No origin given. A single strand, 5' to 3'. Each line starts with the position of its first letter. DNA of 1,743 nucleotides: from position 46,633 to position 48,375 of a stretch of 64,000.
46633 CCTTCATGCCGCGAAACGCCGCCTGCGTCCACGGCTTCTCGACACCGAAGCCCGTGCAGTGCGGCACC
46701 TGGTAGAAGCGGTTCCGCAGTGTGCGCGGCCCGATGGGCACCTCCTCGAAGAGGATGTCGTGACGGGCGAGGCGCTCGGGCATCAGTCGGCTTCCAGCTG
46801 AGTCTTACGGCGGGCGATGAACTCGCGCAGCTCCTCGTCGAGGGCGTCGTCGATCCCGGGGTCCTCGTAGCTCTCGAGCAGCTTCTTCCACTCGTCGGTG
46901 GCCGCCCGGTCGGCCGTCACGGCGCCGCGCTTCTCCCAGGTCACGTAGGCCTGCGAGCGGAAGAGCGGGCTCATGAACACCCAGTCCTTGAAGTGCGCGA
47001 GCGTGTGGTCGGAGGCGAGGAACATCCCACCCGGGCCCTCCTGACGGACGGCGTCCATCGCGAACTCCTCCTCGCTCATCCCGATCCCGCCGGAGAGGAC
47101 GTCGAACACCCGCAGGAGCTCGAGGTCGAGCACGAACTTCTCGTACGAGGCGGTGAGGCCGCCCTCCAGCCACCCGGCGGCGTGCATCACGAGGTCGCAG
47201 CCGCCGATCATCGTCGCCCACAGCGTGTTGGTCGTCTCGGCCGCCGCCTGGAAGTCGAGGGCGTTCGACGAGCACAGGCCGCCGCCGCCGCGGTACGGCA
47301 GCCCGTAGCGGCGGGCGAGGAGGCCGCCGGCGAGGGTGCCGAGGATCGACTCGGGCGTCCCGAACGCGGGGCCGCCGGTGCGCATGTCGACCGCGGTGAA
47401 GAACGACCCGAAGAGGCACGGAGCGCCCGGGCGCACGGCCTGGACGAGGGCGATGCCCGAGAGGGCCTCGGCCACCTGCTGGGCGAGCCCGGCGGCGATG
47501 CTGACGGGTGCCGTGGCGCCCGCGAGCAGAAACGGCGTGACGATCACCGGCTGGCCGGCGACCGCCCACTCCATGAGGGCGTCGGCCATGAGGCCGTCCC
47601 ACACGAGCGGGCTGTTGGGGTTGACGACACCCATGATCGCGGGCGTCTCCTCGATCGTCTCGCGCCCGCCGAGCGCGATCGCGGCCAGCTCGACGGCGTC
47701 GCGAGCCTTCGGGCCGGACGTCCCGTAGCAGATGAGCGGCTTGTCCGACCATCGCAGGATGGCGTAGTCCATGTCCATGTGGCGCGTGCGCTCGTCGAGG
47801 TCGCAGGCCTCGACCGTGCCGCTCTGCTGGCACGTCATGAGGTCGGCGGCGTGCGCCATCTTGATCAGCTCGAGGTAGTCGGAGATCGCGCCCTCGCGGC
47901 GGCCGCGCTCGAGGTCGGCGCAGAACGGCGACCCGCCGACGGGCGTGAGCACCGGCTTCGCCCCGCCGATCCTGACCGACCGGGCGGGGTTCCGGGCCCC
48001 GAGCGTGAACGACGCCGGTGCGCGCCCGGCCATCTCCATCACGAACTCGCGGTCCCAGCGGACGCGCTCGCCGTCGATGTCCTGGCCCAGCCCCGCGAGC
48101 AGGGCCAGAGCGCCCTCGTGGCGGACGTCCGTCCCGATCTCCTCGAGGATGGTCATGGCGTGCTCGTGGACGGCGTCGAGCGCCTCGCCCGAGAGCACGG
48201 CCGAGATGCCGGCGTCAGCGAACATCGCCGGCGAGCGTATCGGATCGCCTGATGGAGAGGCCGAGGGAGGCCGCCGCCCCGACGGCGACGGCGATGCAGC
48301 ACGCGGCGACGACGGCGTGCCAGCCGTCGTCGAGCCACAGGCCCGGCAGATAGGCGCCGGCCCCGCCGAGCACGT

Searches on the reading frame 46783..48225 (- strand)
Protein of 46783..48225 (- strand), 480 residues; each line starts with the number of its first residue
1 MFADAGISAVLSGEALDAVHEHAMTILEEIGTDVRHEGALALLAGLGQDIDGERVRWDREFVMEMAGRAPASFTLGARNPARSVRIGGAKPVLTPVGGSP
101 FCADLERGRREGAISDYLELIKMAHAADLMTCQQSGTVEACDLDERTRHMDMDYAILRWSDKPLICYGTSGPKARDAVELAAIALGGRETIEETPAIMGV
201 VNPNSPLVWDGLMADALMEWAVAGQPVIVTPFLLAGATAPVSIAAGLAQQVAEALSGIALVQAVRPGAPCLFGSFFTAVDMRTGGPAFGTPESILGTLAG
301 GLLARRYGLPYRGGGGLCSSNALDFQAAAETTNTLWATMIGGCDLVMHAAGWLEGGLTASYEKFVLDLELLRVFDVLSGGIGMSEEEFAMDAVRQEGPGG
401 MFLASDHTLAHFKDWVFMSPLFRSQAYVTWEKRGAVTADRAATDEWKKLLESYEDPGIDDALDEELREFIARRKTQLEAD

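Call 54: find_encoding_contigs(protein=window:46783-48225:-, flank=10000, max_places=8)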
Protein window:46783-48225:- (480 aa): 4 contigs read that carry it; 4 places shown.
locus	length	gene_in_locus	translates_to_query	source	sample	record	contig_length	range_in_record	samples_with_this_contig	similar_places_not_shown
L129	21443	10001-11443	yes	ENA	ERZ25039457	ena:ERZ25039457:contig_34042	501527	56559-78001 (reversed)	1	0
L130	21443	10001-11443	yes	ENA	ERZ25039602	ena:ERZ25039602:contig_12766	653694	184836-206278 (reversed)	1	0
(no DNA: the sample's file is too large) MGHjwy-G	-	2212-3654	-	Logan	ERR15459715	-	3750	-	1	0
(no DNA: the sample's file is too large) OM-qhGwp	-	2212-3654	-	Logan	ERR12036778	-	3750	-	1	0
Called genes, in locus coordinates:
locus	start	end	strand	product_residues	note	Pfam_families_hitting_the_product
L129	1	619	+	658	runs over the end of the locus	PF00115:COX1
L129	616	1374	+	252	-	PF00510:COX3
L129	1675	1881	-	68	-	-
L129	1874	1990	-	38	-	-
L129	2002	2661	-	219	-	PF01040:UbiA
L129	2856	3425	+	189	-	-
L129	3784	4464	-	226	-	PF00115:COX1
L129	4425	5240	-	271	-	PF00115:COX1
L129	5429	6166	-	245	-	PF02790:COX2_TM, PF00116:COX2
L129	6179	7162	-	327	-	PF01145:Band_7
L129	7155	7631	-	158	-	PF01957:NfeD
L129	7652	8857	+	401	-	PF01612:DNA_pol_A_exo1, PF00570:HRDC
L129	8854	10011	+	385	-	PF00083:Sugar_tr, PF07690:MFS_1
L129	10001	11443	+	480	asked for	PF06253:MTTB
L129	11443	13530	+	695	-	PF00724:Oxidored_FMN, PF22620:OYE-like_second_a-b (faint), PF07992:Pyr_redox_2, PF00070:Pyr_redox (faint)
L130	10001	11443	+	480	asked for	PF06253:MTTB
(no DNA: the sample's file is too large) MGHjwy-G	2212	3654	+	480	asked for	PF06253:MTTB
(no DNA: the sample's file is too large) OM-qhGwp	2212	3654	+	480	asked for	PF06253:MTTB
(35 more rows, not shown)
